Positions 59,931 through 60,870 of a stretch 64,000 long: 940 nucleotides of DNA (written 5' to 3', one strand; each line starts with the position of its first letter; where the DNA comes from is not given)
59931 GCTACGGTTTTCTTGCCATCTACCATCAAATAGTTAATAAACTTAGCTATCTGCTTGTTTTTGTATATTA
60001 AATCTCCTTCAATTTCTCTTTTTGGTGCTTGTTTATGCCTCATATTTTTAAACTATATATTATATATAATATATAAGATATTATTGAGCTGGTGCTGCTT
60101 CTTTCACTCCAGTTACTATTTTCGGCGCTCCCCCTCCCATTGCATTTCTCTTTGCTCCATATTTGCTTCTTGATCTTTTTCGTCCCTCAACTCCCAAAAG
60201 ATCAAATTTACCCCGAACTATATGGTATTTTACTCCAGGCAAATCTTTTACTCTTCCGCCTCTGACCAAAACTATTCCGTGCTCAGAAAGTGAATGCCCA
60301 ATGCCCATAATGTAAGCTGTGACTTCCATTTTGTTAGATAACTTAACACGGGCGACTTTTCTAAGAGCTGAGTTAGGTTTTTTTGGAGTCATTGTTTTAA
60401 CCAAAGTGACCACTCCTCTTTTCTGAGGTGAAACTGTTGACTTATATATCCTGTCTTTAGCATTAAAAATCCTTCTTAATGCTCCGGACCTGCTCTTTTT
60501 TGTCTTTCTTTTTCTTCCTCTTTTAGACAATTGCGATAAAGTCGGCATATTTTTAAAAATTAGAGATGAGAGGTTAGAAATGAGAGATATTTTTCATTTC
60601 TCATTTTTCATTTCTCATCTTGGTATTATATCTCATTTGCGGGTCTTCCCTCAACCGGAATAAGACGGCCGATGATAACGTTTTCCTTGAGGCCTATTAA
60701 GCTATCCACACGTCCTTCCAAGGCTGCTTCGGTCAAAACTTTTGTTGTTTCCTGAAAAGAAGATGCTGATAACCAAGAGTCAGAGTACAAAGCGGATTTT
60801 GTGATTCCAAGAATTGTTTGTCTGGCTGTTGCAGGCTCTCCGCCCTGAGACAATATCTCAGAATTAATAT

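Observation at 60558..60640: Degenerate solo copy of the pilin-leader repeat cassette in the rpoC-rpsL spacer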

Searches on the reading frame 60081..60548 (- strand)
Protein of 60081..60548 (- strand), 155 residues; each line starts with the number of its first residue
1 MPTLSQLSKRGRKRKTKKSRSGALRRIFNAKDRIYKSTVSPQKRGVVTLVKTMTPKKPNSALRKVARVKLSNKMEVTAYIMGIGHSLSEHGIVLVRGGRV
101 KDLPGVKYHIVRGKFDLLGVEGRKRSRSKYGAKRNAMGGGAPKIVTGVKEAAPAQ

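Call 17: find_encoding_contigs(protein=window:60081-60548:-, flank=10000, max_places=10)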
Protein window:60081-60548:- (155 aa): 3 contigs read that carry it; 3 places shown.
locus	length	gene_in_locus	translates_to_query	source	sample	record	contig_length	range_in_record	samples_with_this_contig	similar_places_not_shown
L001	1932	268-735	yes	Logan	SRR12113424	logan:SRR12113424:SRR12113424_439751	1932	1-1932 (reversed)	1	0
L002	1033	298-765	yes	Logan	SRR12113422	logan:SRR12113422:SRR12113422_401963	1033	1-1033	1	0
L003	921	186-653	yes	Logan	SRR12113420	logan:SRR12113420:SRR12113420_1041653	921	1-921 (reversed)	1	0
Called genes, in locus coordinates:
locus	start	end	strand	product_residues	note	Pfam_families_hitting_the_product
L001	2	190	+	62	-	?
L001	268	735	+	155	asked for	PF00164:Ribosom_S12_S23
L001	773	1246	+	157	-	PF00177:Ribosomal_S7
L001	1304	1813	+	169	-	-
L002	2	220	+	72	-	?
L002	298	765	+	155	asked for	PF00164:Ribosom_S12_S23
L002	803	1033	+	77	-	?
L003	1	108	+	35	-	?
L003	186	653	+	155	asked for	PF00164:Ribosom_S12_S23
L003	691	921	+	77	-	?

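Call 19: find_related_loci(query=window:60081-60548:-, collection=genome_contigs, flank=10000)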
Query window:60081-60548:- (155 aa) in genome_contigs; peptide patterns used: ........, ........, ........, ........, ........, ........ (x = any residue, [..] = any of these).
600 stretches matched a pattern (row limit reached: there are more); 554 encode a relative of the query (tblastn E <= 1e-3); the best 80 are kept; 80 distinct loci.
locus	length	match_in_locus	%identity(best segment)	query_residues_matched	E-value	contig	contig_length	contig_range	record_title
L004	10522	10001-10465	89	1-154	2e-76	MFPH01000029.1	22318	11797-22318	MAG: Candidatus Levybacteria bacterium RIFCSPLOWO2_12_FULL_37_14 rifcsplowo2_12_scaffold_2403, whole genome shotgun sequ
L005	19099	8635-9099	76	1-155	4e-74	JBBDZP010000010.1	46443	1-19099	MAG: Candidatus Levyibacteriota bacterium isolate LejiaD_39_46 Lejia_D_1342_length_46443_cov_30, whole genome shotgun se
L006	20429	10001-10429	80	1-147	3e-71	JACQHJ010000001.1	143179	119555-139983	MAG: Candidatus Levyibacteriota bacterium isolate NC_groundwater_1096_Ag_S2p5_37_166 S_2p5_S6_coassembly_k141_261773, wh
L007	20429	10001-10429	80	1-147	1e-70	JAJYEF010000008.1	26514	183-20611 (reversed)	MAG: bacterium isolate DBS1-1.bin22 NODE_2885_length_26514_cov_3.950165, whole genome shotgun sequence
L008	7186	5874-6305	78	1-148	8e-71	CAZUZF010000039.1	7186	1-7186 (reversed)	MAG TPA_asm: uncultured Gammaproteobacteria bacterium isolate binchicken_co38_1268 genome assembly, contig: NODE_22039_l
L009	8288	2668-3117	83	1-151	3e-70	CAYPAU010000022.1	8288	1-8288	MAG TPA_asm: uncultured Gammaproteobacteria bacterium isolate SRP269290_co3_1059 genome assembly, contig: NODE_11787_len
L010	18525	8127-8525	82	1-133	7e-69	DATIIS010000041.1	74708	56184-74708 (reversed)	MAG TPA_asm: Candidatus Saccharimonadales bacterium isolate SMAG_U15671 k141_111530, whole genome shotgun sequence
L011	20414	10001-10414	84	1-138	6e-69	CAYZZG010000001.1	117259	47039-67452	MAG TPA_asm: uncultured Gammaproteobacteria bacterium isolate binchicken_co251_287 genome assembly, contig: NODE_249_len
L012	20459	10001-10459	78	1-153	1e-68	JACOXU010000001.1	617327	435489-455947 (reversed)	MAG: Candidatus Levyibacteriota bacterium isolate NC_groundwater_161_Ag_S-0.1um_37_19 S4_GD2017_2_S1_scaffold_10, whole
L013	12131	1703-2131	78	1-147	7e-66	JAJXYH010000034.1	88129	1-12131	MAG: bacterium isolate BP6.bin75 NODE_396_length_88129_cov_1.852560, whole genome shotgun sequence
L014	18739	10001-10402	78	1-134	8e-66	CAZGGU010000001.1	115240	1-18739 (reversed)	MAG TPA_asm: uncultured Gammaproteobacteria bacterium isolate SRP292972_co1_102 genome assembly, contig: NODE_176_length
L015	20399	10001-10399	78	1-133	3e-65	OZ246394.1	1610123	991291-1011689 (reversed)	MAG: uncultured Gammaproteobacteria bacterium isolate SRP292972_co1_11 genome assembly, chromosome: 1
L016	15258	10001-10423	75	1-142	2e-64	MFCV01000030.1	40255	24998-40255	MAG: Candidatus Daviesbacteria bacterium RIFCSPHIGHO2_02_FULL_36_13 rifcsphigho2_02_scaffold_3744, whole genome shotgun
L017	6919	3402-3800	83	1-133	5e-64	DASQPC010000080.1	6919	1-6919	MAG TPA_asm: Candidatus Methylomirabilota bacterium isolate SMAG_U10819 k141_1040226, whole genome shotgun sequence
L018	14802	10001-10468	75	1-152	1e-63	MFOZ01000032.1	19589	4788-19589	MAG: Candidatus Levybacteria bacterium RIFCSPLOWO2_01_FULL_42_15 rifcsplowo2_01_scaffold_5525, whole genome shotgun sequ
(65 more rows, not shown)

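Call 57: find_homologous_proteins(query=window:60081-60548:-, max_evalue=1e-40)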
Query window:60081-60548:- (155 aa): 5713 proteins with E <= 1e-40 among 8000 candidates; the best 120 are listed.
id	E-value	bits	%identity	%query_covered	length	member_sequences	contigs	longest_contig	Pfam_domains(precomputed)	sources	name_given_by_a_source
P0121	1.6e-87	308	96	99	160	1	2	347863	PF00164.32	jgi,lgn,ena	-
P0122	4.9e-87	307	95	97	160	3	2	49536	PF00164.32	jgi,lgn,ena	-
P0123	1.1e-86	306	95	99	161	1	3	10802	PF00164.32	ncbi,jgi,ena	-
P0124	2.9e-86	304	93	99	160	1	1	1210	PF00164.32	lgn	-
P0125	2.1e-85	301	93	97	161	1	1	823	PF00164.32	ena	-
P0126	2.3e-85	301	94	100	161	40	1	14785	PF00164.32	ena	-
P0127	3.8e-85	301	93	97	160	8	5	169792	PF00164.32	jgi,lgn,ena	-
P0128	4.1e-85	301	94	99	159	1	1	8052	PF00164.32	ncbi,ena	-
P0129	9.1e-85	299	94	98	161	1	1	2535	PF00164.32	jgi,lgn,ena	-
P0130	1.0e-84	299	95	90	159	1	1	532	PF00164.32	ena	-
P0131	1.9e-84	298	92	99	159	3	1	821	PF00164.32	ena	-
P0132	4.6e-84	297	93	97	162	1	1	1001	PF00164.32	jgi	-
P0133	1.1e-83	296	91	98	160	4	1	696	PF00164.32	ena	-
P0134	1.5e-83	295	91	96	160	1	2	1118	PF00164.32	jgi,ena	-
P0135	2.6e-83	295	94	94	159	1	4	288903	PF00164.32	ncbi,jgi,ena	-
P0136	3.2e-83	294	95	95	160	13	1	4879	PF00164.32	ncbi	-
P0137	7.9e-83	293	93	97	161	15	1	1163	PF00164.32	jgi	jgi:small subunit ribosomal protein S12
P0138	1.1e-82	293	92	96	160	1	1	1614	PF00164.32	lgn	-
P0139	1.6e-82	292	91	99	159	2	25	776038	PF00164.32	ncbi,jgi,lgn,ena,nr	ncbi:MAG: 30S ribosomal protein S12 [Candidatus Levybacteria bacterium RIFCSPLOWO2_01_FULL_39_24]|nr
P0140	2.3e-82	292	93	99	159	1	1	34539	PF00164.32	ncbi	-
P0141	3.8e-82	291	93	95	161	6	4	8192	PF00164.32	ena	-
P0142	6.4e-82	290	93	95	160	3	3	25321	PF00164.32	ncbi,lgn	-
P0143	7.4e-82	290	94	95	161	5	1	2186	PF00164.32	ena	-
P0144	8.7e-82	290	92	99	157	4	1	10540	PF00164.32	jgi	jgi:small subunit ribosomal protein S12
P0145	1.6e-81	289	92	99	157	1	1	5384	PF00164.32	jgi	-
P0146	2.2e-81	288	92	97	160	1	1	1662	PF00164.32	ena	-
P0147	2.4e-81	288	91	99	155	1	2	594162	PF00164.32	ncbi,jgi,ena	-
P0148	2.8e-81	288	93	95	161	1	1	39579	PF00164.32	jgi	jgi:small subunit ribosomal protein S12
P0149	7.0e-81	287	90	99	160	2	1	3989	PF00164.32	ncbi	-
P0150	1.4e-80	286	93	94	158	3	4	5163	PF00164.32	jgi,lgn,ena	jgi:small subunit ribosomal protein S12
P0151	1.6e-80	286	93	94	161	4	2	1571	PF00164.32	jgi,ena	jgi:small subunit ribosomal protein S12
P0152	1.7e-80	286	87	99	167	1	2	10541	PF00164.32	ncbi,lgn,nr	ncbi:MAG: 30S ribosomal protein S12 [Candidatus Levybacteria bacterium]|nr:30S ribosomal protein S12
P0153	2.6e-80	285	93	94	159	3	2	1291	PF00164.32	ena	-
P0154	4.1e-80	284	91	99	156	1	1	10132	PF00164.32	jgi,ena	-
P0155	5.2e-80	284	89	99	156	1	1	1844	PF00164.32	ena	-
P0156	5.3e-80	284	92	94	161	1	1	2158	PF00164.32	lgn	-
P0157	8.1e-80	283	90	95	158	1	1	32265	PF00164.32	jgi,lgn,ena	-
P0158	1.3e-79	283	90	95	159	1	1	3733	PF00164.32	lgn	-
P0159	1.3e-79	283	90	99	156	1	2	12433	PF00164.32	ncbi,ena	ncbi:MAG: 30S ribosomal protein S12 [Patescibacteria group bacterium]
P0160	2.2e-79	282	89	99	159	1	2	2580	PF00164.32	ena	-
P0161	5.3e-79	281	89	99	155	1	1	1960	PF00164.32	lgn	-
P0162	7.5e-79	280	91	95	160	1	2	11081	PF00164.32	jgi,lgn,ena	-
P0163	1.2e-78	280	88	99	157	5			PF00164.32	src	-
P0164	1.4e-78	279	94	91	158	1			PF00164.32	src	-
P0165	1.5e-78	279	87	99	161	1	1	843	PF00164.32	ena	-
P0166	2.1e-78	279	90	94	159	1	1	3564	PF00164.32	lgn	-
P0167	8.2e-78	277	88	99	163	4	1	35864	PF00164.32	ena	-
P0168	1.1e-77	277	88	99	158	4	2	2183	PF00164.32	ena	-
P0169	1.0e-76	273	89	96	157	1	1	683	PF00164.32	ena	-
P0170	1.4e-76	273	90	95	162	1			PF00164.32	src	-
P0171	1.5e-76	273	86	99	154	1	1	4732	PF00164.32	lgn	-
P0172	2.8e-76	272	92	88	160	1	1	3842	PF00164.32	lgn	-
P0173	3.8e-76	271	85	97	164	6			PF00164.32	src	-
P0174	4.1e-76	271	93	90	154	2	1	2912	PF00164.32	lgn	-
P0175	5.9e-76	271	88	95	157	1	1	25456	PF00164.32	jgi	jgi:small subunit ribosomal protein S12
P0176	7.3e-76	271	89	95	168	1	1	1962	PF00164.32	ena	-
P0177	2.1e-75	269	87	96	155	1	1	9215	PF00164.32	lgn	-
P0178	6.3e-75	268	85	99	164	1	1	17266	PF00164.32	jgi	jgi:small subunit ribosomal protein S12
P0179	2.3e-74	266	86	95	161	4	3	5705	PF00164.32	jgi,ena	jgi:small subunit ribosomal protein S12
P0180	3.8e-74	265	84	99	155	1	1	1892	PF00164.32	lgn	-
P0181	4.2e-74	265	85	99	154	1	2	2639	PF00164.32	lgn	-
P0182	7.7e-74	264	88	83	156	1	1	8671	PF00164.32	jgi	jgi:small subunit ribosomal protein S12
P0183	1.1e-73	263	85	96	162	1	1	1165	PF00164.32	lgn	-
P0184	1.9e-73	263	-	-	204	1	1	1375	PF00164.32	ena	-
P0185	2.1e-73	263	83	99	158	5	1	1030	PF00164.32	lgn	-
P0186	2.5e-73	262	87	92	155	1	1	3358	PF00164.32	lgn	-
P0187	3.8e-73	262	86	95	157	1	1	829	PF00164.32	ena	-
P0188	3.9e-73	262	86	93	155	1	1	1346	PF00164.32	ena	-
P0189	4.6e-73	261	86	94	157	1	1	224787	PF00164.32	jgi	jgi:small subunit ribosomal protein S12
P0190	6.1e-73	261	80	100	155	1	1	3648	PF00164.32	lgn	-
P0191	7.1e-73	261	84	95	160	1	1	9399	PF00164.32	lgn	-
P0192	7.5e-73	261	85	95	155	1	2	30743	PF00164.32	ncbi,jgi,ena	-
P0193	7.6e-73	261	90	86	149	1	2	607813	PF00164.32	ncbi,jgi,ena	-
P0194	8.1e-73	261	91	87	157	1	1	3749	PF00164.32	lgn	-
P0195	1.1e-72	260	84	99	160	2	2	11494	PF00164.32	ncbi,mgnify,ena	mgnify:CR=1 FL=1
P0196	1.2e-72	260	82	99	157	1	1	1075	PF00164.32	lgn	-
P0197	1.2e-72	260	86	95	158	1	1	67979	PF00164.32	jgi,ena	-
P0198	1.2e-72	260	89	89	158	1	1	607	PF00164.32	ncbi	-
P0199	1.4e-72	260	83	99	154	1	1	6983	PF00164.32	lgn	-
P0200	1.4e-72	260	83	97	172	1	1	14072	PF00164.32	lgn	-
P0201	1.5e-72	260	86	95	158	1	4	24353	PF00164.32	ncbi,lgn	-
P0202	2.1e-72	259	84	99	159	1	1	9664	PF00164.32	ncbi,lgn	-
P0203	2.2e-72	259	83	98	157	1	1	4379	PF00164.32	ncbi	-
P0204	2.3e-72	259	86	94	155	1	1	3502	PF00164.32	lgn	-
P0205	2.7e-72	259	77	100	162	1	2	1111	PF00164.32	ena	-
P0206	3.1e-72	259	88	83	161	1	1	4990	PF00164.32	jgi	jgi:small subunit ribosomal protein S12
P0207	6.1e-72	258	84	99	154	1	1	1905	PF00164.32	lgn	-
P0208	6.2e-72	258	82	99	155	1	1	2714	PF00164.32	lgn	-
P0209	6.6e-72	258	84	95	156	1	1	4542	PF00164.32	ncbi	-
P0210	6.9e-72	258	87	83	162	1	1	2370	PF00164.32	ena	-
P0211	7.8e-72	257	90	84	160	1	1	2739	PF00164.32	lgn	-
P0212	8.3e-72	257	81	99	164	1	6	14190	PF00164.32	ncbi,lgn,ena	ncbi:MAG: 30S ribosomal protein S12 [Patescibacteria group bacterium]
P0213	1.0e-71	257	82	99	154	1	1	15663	PF00164.32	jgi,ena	-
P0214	1.2e-71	257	83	95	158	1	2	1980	PF00164.32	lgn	-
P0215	1.4e-71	257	83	97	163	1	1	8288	PF00164.32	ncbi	-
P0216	1.5e-71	257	81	99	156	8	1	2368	PF00164.32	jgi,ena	-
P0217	2.1e-71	256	83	97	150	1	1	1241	PF00164.32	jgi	jgi:small subunit ribosomal protein S12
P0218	2.1e-71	256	84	96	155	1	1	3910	PF00164.32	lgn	-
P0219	2.5e-71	256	82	95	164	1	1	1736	PF00164.32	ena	-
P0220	2.7e-71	256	81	100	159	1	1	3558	PF00164.32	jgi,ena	jgi:small subunit ribosomal protein S12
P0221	3.0e-71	256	83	95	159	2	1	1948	PF00164.32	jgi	-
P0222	3.2e-71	256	81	100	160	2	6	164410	PF00164.32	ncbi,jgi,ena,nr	ncbi:MAG: 30S ribosomal protein S12 [Candidatus Levybacteria bacterium RIFCSPLOWO2_01_FULL_38_21]|nr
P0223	3.6e-71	255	88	87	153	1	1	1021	PF00164.32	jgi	jgi:small subunit ribosomal protein S12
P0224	3.7e-71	255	81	100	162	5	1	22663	PF00164.32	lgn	-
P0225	4.3e-71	255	83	95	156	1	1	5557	PF00164.32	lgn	-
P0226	5.8e-71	255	90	83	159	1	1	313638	PF00164.32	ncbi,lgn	-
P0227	6.0e-71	255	82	99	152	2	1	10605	PF00164.32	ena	-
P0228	6.5e-71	255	83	95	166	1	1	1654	PF00164.32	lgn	-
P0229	6.5e-71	255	84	95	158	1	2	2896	PF00164.32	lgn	-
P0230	7.2e-71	254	87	83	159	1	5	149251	PF00164.32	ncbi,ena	-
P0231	7.9e-71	254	84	94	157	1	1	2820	PF00164.32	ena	-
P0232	8.3e-71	254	85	94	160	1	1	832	PF00164.32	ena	-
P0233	9.1e-71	254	82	95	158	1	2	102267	PF00164.32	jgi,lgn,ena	-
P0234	9.5e-71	254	84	95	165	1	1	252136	PF00164.32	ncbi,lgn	-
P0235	9.8e-71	254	81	100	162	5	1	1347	PF00164.32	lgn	-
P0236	1.0e-70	254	80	99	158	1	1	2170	PF00164.32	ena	-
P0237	1.1e-70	254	86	94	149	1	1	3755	PF00164.32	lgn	-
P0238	1.5e-70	253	83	95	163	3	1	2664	PF00164.32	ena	-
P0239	1.6e-70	253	83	95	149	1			PF00164.32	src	-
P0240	1.6e-70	253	81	99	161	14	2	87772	PF00164.32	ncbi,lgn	-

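Call 58: find_encoding_contigs(protein=P0121, flank=6000, max_places=1)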
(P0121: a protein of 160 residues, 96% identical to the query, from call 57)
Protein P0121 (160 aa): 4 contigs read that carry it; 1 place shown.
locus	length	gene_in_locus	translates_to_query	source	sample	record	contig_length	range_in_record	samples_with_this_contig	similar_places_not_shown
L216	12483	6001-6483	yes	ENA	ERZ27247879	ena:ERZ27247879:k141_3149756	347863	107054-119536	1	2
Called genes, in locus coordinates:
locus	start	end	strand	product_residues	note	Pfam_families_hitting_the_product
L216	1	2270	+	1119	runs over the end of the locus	PF04563:RNA_pol_Rpb2_1, PF04561:RNA_pol_Rpb2_2, PF04565:RNA_pol_Rpb2_3, PF10385:RNA_pol_Rpb2_45, PF00562:RNA_pol_Rpb2_6, PF04560:RNA_pol_Rpb2_7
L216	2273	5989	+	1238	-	PF04997:RNA_pol_Rpb1_1, PF00623:RNA_pol_Rpb1_2, PF04983:RNA_pol_Rpb1_3, PF04998:RNA_pol_Rpb1_5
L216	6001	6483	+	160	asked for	PF00164:Ribosom_S12_S23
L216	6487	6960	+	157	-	PF00177:Ribosomal_S7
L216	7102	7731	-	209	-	PF00160:Pro_isomerase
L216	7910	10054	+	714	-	PF00009:GTP_EFTU, PF22042:EF-G_D2, PF03144:GTP_EFTU_D2, PF14492:EFG_III, PF16658:RF3_C (weak), PF03764:EFG_IV, PF00679:EFG_C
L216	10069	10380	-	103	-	-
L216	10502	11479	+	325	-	-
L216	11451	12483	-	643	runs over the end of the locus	PF00694:Aconitase_C, PF00330:Aconitase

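Call 59: find_encoding_contigs(protein=P0122, flank=6000, max_places=1)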
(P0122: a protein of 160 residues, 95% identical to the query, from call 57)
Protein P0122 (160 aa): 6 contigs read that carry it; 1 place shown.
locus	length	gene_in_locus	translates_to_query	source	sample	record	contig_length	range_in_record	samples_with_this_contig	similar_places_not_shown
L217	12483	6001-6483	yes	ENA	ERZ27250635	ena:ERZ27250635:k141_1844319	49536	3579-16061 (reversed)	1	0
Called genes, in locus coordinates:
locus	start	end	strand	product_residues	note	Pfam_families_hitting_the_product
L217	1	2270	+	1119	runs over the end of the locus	PF04563:RNA_pol_Rpb2_1, PF04561:RNA_pol_Rpb2_2, PF04565:RNA_pol_Rpb2_3, PF10385:RNA_pol_Rpb2_45, PF00562:RNA_pol_Rpb2_6, PF04560:RNA_pol_Rpb2_7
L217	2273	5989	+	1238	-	PF04997:RNA_pol_Rpb1_1, PF00623:RNA_pol_Rpb1_2, PF04983:RNA_pol_Rpb1_3, PF04998:RNA_pol_Rpb1_5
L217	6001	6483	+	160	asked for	PF00164:Ribosom_S12_S23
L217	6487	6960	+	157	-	PF00177:Ribosomal_S7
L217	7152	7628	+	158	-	-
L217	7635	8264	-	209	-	PF00160:Pro_isomerase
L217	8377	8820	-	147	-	PF01371:Trp_repressor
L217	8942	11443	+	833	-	PF00561:Abhydrolase_1 (weak), PF01674:Lipase_2 (weak), PF02450:LCAT, PF07819:PGAP1, PF02089:Palm_thioest (weak), PF05057:DUF676 (weak)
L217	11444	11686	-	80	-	-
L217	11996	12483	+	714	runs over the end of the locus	PF00009:GTP_EFTU, PF22042:EF-G_D2, PF03144:GTP_EFTU_D2, PF14492:EFG_III, PF16658:RF3_C (weak), PF03764:EFG_IV, PF00679:EFG_C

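Call 60: find_encoding_contigs(protein=P0123, flank=6000, max_places=1)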
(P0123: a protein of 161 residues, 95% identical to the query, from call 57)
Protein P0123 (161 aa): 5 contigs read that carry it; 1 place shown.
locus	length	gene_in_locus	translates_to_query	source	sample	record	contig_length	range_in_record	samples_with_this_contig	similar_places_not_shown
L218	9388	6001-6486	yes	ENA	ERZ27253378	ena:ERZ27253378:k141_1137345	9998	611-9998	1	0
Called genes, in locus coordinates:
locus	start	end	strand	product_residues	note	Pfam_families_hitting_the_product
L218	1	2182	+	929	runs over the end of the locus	?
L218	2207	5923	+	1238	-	PF04997:RNA_pol_Rpb1_1, PF00623:RNA_pol_Rpb1_2, PF04983:RNA_pol_Rpb1_3, PF04998:RNA_pol_Rpb1_5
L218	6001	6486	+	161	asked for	PF00164:Ribosom_S12_S23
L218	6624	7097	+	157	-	PF00177:Ribosomal_S7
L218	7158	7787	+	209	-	-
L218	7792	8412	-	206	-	PF00160:Pro_isomerase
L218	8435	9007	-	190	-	-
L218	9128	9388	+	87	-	?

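Call 61: find_encoding_contigs(protein=P0135, flank=6000, max_places=1)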
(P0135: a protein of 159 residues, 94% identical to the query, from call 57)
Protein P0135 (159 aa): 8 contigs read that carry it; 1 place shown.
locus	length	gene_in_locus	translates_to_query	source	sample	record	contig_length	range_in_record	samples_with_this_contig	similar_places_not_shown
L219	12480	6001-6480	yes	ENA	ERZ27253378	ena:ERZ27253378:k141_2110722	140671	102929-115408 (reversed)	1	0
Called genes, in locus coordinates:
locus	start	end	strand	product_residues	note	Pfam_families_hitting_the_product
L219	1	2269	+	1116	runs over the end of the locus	PF04563:RNA_pol_Rpb2_1, PF04561:RNA_pol_Rpb2_2, PF04565:RNA_pol_Rpb2_3, PF10385:RNA_pol_Rpb2_45, PF00562:RNA_pol_Rpb2_6, PF04560:RNA_pol_Rpb2_7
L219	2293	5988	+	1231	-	PF04997:RNA_pol_Rpb1_1, PF00623:RNA_pol_Rpb1_2, PF04983:RNA_pol_Rpb1_3, PF04998:RNA_pol_Rpb1_5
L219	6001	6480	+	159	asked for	PF00164:Ribosom_S12_S23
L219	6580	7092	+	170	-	PF00177:Ribosomal_S7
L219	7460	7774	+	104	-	PF04226:Transgly_assoc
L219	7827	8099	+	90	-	-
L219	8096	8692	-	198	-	PF00160:Pro_isomerase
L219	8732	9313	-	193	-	-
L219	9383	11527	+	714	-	PF00009:GTP_EFTU, PF22042:EF-G_D2, PF03144:GTP_EFTU_D2, PF14492:EFG_III, PF16658:RF3_C (weak), PF03764:EFG_IV, PF00679:EFG_C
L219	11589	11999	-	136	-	PF08570:DUF1761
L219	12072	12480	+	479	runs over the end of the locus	PF00512:HisKA, PF02518:HATPase_c, PF13589:HATPase_c_3 (weak)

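Call 66: find_encoding_contigs(protein=P0126, flank=3000, max_places=3)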
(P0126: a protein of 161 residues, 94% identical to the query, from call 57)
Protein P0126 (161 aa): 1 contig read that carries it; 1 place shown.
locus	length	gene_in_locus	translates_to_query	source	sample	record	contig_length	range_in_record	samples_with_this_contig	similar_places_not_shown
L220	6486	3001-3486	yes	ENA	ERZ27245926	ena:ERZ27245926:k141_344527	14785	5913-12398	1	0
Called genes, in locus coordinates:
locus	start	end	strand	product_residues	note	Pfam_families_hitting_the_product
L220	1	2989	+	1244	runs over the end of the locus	PF04997:RNA_pol_Rpb1_1, PF00623:RNA_pol_Rpb1_2, PF04983:RNA_pol_Rpb1_3, PF04998:RNA_pol_Rpb1_5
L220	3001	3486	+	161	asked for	PF00164:Ribosom_S12_S23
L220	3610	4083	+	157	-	PF00177:Ribosomal_S7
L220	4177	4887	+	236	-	PF17278:DUF5343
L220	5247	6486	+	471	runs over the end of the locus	PF00514:Arm (faint), PF02985:HEAT (faint), PF13646:HEAT_2, PF01555:N6_N4_Mtase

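Call 67: find_encoding_contigs(protein=P0129, flank=3000, max_places=3)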
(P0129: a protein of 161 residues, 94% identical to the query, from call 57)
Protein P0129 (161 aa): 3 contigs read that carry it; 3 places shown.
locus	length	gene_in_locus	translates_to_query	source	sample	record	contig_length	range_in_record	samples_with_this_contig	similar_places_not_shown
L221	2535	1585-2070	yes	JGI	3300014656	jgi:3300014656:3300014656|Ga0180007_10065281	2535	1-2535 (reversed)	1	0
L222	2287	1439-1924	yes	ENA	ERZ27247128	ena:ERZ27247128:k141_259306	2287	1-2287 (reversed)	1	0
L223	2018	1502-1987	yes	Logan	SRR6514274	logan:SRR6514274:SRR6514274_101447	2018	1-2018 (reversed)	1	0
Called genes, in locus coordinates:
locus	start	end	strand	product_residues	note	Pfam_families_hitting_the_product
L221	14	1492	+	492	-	PF04998:RNA_pol_Rpb1_5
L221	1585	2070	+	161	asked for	PF00164:Ribosom_S12_S23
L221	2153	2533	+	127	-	?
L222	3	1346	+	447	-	?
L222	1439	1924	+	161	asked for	PF00164:Ribosom_S12_S23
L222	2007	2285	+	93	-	?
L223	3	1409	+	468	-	?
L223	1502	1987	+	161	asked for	PF00164:Ribosom_S12_S23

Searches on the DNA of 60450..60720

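Call 75: search_rna_families(source=window, start=60450, end=60720, threshold=evalue, max_evalue=10)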
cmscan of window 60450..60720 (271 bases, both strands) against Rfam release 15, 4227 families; matches with E-value up to 10: 33.
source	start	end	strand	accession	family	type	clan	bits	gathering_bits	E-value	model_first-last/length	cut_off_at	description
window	60564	60620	+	RF00969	mir-556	Gene; miRNA;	-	22.6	84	0.052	15-74/88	no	mir-556 microRNA precursor family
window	60555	60639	+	RF04113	MIR1523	Gene; miRNA;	-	22.2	96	0.037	1-92/92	no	MIR1523 microRNA precursor family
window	60546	60630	+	RF03616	MIR1888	Gene; miRNA;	-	19.7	72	0.22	1-101/101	no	MIR1888 microRNA precursor family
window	60484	60610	+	RF02529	SSRC8_1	Gene; sRNA;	-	19.6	80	0.22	1-150/150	no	Streptococcus sRNA SSRC8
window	60561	60629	+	RF03778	mir-483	Gene; miRNA;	-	19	60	0.34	1-75/75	no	mir-483 microRNA precursor family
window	60561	60624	+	RF00832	mir-71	Gene; miRNA;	-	18.9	50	0.16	1-73/73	no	mir-71 microRNA precursor family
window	60565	60619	-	RF00343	snoZ122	Gene; snRNA; snoRNA; CD-box;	-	18.1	38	4.1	1-89/89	no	Small nucleolar RNA Z122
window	60559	60625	+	RF00811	mir-84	Gene; miRNA;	-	17.9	60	0.094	1-75/75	no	mir-84 microRNA precursor family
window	60478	60597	+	RF01859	Phe_leader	Cis-reg; leader;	-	17.9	55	1.2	1-125/125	no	Phenylalanine leader peptide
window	60567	60612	+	RF03803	MIR1886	Gene; miRNA;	-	17.4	62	0.7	1-52/52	no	MIR1886 microRNA precursor family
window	60555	60632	+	RF00766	mir-335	Gene; miRNA;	-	16.4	64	0.49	1-92/92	no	mir-335 microRNA precursor family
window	60492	60584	+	RF03565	mir-1282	Gene; miRNA;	-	16.3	107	1.3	1-101/101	no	mir-1282 microRNA precursor family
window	60553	60624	+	RF03792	MIR6462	Gene; miRNA;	-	16.2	96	2.5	1-119/119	no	MIR6462 microRNA precursor family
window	60557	60613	+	RF04134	MIR7504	Gene; miRNA;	-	16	83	3.9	1-124/124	no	MIR7504 microRNA precursor family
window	60562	60615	+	RF03743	MIR7696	Gene; miRNA;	-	15.9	83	2.4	1-88/88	no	MIR7696 microRNA precursor family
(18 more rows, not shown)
